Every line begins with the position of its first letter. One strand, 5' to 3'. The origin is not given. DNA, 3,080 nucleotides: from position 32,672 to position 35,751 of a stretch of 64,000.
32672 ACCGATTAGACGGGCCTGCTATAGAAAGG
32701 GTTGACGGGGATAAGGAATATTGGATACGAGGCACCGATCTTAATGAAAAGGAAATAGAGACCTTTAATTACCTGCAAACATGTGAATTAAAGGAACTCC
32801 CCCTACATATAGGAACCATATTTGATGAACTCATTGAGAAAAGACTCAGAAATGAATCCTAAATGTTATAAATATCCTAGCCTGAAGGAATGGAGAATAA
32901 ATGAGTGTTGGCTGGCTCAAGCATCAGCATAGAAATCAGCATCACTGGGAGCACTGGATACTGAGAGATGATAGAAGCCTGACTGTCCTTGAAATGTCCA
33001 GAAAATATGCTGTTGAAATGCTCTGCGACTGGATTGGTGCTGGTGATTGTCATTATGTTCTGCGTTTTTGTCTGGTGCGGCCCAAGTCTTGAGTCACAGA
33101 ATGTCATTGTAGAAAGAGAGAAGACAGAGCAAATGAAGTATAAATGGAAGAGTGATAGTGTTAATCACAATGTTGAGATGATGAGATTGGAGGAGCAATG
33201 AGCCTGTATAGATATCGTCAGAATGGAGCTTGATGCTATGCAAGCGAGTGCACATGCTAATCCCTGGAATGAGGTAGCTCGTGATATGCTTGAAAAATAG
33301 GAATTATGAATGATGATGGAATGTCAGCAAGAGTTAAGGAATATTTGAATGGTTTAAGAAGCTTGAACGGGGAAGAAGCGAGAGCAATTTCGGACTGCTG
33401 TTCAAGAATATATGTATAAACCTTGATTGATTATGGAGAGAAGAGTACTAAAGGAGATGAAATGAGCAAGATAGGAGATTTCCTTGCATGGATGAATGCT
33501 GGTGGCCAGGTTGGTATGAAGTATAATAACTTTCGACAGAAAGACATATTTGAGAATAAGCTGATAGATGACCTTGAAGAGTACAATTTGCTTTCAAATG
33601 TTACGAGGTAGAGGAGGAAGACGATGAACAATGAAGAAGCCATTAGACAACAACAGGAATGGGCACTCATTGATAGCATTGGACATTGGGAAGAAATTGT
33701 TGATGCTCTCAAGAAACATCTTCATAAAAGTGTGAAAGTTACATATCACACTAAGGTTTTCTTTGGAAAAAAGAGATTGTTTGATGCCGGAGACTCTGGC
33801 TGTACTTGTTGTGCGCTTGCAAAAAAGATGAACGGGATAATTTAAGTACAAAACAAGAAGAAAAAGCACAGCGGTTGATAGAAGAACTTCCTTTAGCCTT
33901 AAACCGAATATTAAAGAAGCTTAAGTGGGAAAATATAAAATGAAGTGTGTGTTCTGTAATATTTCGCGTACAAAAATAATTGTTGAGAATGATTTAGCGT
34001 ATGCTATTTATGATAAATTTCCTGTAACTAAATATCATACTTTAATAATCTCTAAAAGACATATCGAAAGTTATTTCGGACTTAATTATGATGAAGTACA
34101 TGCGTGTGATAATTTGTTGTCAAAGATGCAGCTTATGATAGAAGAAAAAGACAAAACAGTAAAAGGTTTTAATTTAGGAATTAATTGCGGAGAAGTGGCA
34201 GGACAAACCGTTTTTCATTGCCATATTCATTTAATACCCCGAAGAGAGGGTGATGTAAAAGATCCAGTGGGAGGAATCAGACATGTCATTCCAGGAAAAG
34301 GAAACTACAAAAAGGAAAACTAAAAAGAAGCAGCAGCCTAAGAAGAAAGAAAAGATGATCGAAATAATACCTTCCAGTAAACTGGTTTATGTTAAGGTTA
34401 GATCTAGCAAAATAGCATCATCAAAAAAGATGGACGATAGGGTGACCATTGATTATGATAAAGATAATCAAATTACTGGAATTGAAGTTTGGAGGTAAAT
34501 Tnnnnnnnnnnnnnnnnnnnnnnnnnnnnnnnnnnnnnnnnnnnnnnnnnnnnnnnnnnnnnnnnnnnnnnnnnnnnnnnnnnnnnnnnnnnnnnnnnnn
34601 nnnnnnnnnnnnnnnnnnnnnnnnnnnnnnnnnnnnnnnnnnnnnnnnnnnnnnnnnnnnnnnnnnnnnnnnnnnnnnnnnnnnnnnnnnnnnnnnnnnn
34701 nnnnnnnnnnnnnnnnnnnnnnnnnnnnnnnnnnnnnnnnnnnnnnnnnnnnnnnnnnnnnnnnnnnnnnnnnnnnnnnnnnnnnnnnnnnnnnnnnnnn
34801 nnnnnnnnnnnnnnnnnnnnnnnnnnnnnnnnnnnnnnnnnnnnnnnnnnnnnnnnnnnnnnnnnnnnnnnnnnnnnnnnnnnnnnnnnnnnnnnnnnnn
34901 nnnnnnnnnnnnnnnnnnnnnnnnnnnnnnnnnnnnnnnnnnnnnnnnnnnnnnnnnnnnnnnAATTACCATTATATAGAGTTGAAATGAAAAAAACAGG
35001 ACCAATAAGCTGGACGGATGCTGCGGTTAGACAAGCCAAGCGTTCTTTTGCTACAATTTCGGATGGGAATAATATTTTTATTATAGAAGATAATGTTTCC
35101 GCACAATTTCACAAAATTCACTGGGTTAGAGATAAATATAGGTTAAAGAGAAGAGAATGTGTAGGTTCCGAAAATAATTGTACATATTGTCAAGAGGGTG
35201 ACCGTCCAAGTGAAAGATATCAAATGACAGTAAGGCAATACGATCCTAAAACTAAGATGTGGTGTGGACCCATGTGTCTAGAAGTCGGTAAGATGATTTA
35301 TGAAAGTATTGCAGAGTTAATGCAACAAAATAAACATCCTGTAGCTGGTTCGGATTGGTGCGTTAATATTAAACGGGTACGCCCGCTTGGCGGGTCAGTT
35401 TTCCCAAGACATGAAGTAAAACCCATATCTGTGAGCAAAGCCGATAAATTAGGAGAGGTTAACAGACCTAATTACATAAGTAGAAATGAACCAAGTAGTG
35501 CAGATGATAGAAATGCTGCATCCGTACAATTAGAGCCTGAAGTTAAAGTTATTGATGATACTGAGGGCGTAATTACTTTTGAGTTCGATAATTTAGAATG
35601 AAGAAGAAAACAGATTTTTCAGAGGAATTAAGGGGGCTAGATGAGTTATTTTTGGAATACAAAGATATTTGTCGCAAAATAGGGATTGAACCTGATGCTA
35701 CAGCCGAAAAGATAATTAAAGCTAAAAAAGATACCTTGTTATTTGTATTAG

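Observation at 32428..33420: Compositionally foreign segment bounded by 46-bp perfect direct repeats and containing freshly expanded 69-bp tandem repeats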

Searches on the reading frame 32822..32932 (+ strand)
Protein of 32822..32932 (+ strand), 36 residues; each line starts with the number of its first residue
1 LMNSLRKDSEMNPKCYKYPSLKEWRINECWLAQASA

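Call 41: search_protein_families(library=phrogs, proteins=[window:32822-32932:+], max_evalue=0.5)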
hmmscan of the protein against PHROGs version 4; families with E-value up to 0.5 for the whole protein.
window:32822-32932:+ (36 aa): 0 families

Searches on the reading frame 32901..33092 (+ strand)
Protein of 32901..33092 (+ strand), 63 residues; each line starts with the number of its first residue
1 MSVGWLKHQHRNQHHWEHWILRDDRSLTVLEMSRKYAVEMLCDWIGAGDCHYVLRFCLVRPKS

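Call 7: search_protein_families(library=pfam, proteins=[window:32901-33092:+], max_evalue=1)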
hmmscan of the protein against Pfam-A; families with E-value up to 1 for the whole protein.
window:32901-33092:+ (63 aa): 1 family
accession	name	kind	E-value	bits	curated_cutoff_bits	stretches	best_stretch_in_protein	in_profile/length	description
PF18907.5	DUF5662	-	1.8e-16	60.6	27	1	2-49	72-117/156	Family of unknown function (DUF5662)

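Call 16: search_dna_similar(query=window:32901-33092:+, collection=phages, mode=protein, max_rows=25, max_evalue=0.001)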
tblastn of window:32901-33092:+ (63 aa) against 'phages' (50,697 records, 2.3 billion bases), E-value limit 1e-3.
Records with a match: 8; places in all: 8; records where one place covers at least 80% of the query: 0.
Best place of each record, by identity: <60% 8.
By first word of the organism name: Bacteriophage 6; Caudoviricetes 1; Moorella 1.
By host as written in the record: - 7; Moorella thermoacetica DSM 103132 1.
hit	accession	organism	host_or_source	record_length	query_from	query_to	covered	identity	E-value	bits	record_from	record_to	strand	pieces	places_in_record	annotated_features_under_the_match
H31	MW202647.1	Caudoviricetes sp.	Manatee Spring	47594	1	48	76%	51.0%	1e-10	60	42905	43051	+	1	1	hypothetical protein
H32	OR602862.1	Moorella phage MTATph1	Moorella thermoacetica DSM 103132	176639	1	48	76%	51.0%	2e-6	48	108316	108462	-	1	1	hypothetical protein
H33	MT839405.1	Bacteriophage sp.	human fecal samples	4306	2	51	79%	41.1%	1e-5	45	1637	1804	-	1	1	record has no annotation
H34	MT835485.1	Bacteriophage sp.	human fecal samples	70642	4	44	65%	50.0%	9e-7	49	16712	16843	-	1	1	record has no annotation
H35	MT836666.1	Bacteriophage sp.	human fecal samples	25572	2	48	75%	42.6%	4e-6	47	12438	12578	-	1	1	record has no annotation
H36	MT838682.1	Bacteriophage sp.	human fecal samples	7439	1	47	75%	42.3%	2e-5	45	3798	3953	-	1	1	record has no annotation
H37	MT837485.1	Bacteriophage sp.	human fecal samples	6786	1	47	75%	42.3%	2e-4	42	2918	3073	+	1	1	record has no annotation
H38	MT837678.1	Bacteriophage sp.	human fecal samples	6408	2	47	73%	40.8%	2e-4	42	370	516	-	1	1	record has no annotation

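Call 18: get_annotated_region(hit=H31, flank=1500)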
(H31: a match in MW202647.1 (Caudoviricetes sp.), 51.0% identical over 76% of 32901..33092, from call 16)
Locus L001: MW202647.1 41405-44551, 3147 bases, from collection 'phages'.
description: Podoviridae sp. isolate ctMEh928, complete genome.
organism: Caudoviricetes sp. (NCBI taxid 2832643)
taxonomy: Viruses; Duplodnaviria; Heunggongvirae; Uroviricota; Caudoviricetes
host: -; source: Manatee Spring; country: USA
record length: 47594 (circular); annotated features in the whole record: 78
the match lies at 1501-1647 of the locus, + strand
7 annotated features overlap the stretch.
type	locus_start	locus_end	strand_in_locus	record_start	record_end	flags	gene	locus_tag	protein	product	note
CDS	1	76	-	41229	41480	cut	-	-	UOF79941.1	hypothetical protein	-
CDS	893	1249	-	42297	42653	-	-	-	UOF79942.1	hypothetical protein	-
CDS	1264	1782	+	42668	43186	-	-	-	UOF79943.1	hypothetical protein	-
CDS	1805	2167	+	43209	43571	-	-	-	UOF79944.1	hypothetical protein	-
CDS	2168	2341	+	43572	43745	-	-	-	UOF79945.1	hypothetical protein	-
CDS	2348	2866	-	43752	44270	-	-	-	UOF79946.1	hnh endonuclease bacteriophage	-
CDS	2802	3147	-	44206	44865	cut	-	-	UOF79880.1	hypothetical protein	-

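Call 19: get_annotated_region(hit=H32, flank=1500)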
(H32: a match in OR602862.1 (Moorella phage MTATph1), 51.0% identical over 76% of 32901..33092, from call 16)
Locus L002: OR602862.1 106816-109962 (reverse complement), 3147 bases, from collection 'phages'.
description: Moorella phage MTATph1, complete genome.
organism: Moorella phage MTATph1 (NCBI taxid 3090776)
taxonomy: Viruses; Duplodnaviria; Heunggongvirae; Uroviricota; Caudoviricetes
host: Moorella thermoacetica DSM 103132; source: -; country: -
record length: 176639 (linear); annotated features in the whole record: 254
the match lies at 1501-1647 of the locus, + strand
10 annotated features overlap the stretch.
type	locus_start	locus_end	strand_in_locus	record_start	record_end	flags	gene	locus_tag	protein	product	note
CDS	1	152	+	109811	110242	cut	-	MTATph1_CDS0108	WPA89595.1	hypothetical protein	-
CDS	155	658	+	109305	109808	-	-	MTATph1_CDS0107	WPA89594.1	hypothetical protein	-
CDS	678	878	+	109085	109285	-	-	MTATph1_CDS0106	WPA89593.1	hypothetical protein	-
CDS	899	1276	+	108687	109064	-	-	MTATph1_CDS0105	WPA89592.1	hypothetical protein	-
CDS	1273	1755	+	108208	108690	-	-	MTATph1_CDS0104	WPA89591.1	hypothetical protein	-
CDS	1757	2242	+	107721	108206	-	-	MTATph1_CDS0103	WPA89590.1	Holliday junction resolvase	-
CDS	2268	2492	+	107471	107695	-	-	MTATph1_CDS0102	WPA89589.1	hypothetical protein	-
CDS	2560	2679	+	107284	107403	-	-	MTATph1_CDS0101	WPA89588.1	hypothetical protein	-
CDS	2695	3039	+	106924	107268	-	-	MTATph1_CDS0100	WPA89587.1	hypothetical protein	-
CDS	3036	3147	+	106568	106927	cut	-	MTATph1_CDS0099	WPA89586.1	hypothetical protein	-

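Call 26: find_homologous_proteins(query=window:32901-33092:+)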
Query window:32901-33092:+: no candidate shares three 5-residue words with the query. No homologue found.

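Call 41: search_protein_families(library=phrogs, proteins=[window:32901-33092:+], max_evalue=0.5)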
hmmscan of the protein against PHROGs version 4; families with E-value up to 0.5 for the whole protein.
window:32901-33092:+ (63 aa): 1 family
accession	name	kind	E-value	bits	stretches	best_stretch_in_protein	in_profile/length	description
phrog_20637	-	unknown function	4.5e-12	47.2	1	4-45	77-121/174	-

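Call 51: search_protein_representatives(protein=window:32901-33092:+)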
Query: 63 residues. Proteins with E-value up to 0.001 (for the whole library): 1011; up to 1e-10: 25; up to 1e-30: 0. The best 150 are listed.
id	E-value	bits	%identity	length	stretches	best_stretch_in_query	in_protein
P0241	4.2e-13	64.9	55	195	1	3-49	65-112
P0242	6.2e-13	64.4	67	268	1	3-47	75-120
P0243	6.3e-13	64.3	62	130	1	4-50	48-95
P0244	6.4e-13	64.3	57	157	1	2-50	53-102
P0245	7.7e-13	64.1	59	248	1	4-49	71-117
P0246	1.0e-12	63.6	61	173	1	4-49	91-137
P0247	1.1e-12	63.6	60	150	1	3-49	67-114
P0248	1.5e-12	63.2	58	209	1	3-50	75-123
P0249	1.7e-12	62.9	56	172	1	2-49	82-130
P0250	3.4e-12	62.0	62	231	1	3-49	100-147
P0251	3.9e-12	61.8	64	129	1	4-48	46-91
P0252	6.2e-12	61.2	52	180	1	2-49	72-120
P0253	6.8e-12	61.1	62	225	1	3-50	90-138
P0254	1.0e-11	60.5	57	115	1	3-48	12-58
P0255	1.6e-11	59.9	55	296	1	4-50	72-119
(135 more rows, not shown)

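Call 54: search_protein_families(library=ncbifam, proteins=[window:32901-33092:+], max_evalue=10)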
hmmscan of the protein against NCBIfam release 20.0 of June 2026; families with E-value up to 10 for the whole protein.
window:32901-33092:+ (63 aa): 0 families

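Call 86: search_solved_structures(query=L001:1264-1779:+, max_evalue=1)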
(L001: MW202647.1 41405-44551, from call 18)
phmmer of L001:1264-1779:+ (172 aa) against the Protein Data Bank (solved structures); distinct sequences matched with E-value up to 1: 2.
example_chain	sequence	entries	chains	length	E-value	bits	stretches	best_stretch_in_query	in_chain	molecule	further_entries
1hv5_A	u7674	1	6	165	0.26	14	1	38-94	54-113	STROMELYSIN 3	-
6rfq_i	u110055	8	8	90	0.84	12.4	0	15-51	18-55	Subunit N7BM of NADH:Ubiquinone Oxidoreductase (Complex I) | Subunit NUUM of NADH:Ubiquinone Oxidoreductase (Complex I)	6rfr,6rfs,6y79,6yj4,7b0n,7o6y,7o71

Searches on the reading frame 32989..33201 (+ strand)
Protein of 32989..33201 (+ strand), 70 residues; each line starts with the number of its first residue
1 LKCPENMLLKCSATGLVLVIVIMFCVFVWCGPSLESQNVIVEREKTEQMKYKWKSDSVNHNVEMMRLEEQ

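Call 7: search_protein_families(library=pfam, proteins=[window:32989-33201:+], max_evalue=1)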
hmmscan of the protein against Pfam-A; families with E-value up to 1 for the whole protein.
window:32989-33201:+ (70 aa): 1 family
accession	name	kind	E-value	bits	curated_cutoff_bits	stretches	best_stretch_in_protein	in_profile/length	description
PF07672.19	MFS_Mycoplasma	-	0.11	12.3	24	1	14-57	73-111/297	Mycoplasma MFS transporter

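Call 41: search_protein_families(library=phrogs, proteins=[window:32989-33201:+], max_evalue=0.5)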
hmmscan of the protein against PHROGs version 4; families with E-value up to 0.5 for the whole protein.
window:32989-33201:+ (70 aa): 2 families
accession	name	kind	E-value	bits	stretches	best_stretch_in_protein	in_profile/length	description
phrog_33578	-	unknown function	0.0035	18.6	1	30-66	32-68/72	-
phrog_15037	-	unknown function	0.079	13.4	1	13-42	31-60/167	-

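Call 47: search_dna_similar(query=window:32989-33201:+, collection=phages, mode=protein, max_evalue=1, max_rows=15)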
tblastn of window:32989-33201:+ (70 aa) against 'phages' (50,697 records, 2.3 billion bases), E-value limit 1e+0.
No match.

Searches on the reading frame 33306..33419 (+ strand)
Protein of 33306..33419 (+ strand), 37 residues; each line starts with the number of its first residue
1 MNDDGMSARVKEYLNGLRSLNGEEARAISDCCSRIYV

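Call 7: search_protein_families(library=pfam, proteins=[window:33306-33419:+], max_evalue=1)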
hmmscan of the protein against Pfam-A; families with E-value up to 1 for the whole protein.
window:33306-33419:+ (37 aa): 0 families

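Call 41: search_protein_families(library=phrogs, proteins=[window:33306-33419:+], max_evalue=0.5)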
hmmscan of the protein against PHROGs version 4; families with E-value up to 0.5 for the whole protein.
window:33306-33419:+ (37 aa): 0 families

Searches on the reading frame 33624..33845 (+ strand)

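Call 7: search_protein_families(library=pfam, proteins=[window:33624-33845:+], max_evalue=1)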
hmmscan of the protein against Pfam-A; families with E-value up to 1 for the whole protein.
window:33624-33845:+ (73 aa): 1 family
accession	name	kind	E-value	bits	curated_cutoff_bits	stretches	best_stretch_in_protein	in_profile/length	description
PF24459.1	DUF7574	-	0.11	12.9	27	0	50-64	39-53/107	Domain of unknown function (DUF7574)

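Call 27: search_protein_families(library=phrogs, proteins=[window:33624-33845:+], max_evalue=0.001)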
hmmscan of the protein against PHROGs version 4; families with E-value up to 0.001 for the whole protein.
window:33624-33845:+ (73 aa): 0 families

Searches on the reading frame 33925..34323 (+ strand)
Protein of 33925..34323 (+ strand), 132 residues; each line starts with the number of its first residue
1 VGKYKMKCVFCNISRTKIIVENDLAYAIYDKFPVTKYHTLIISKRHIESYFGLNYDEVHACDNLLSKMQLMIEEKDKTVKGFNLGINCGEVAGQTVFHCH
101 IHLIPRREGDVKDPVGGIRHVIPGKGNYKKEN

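Call 27: search_protein_families(library=phrogs, proteins=[window:33925-34323:+], max_evalue=0.001)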
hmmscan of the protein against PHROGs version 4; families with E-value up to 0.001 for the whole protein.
window:33925-34323:+ (132 aa): 3 families
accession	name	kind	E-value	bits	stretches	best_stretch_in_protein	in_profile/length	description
phrog_19494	-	unknown function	3.1e-30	105.8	1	15-121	14-119/120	-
phrog_3962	-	unknown function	5.2e-15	56.4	1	6-110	3-108/145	-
phrog_23000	-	unknown function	0.00048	21.4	1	16-104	32-122/214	-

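Call 28: search_protein_families(library=pfam, proteins=[window:33925-34323:+], max_evalue=0.01)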
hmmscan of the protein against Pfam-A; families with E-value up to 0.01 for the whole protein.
window:33925-34323:+ (132 aa): 4 families
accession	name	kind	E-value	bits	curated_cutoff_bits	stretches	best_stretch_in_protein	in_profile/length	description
PF01230.28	HIT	-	3.4e-20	72.9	21.5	1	16-108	6-97/98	HIT domain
PF11969.13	DcpS_C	-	1.2e-14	55.2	24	1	7-104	1-100/114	Scavenger mRNA decapping enzyme C-term binding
PF04677.20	CwfJ_C_1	-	0.00031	21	21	1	7-105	13-108/122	Protein similar to CwfJ C-terminus 1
PF19327.4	Ap4A_phos_N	-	0.001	19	23.1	1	26-106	92-160/177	Ap4A phosphorylase N-terminal domain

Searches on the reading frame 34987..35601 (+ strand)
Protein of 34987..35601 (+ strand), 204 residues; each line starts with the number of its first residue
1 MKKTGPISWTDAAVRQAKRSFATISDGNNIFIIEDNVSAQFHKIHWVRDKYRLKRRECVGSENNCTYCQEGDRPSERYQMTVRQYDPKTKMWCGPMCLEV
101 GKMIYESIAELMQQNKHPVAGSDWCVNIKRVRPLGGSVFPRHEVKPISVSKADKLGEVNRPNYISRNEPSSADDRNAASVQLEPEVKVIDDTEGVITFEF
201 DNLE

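Call 27: search_protein_families(library=phrogs, proteins=[window:34987-35601:+], max_evalue=0.001)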
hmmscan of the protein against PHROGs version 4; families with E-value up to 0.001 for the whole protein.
window:34987-35601:+ (204 aa): 0 families

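Call 28: search_protein_families(library=pfam, proteins=[window:34987-35601:+], max_evalue=0.01)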
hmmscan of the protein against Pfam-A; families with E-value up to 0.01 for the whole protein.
window:34987-35601:+ (204 aa): 0 families

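Call 33: find_related_loci(query=window:34987-35601:+, collection=viral_contigs, flank=10000)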
Query window:34987-35601:+ (204 aa) in viral_contigs; peptide patterns used: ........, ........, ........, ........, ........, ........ (x = any residue, [..] = any of these).
9 stretches matched a pattern, but none encodes a relative of the query by tblastn (E <= 1e-3).
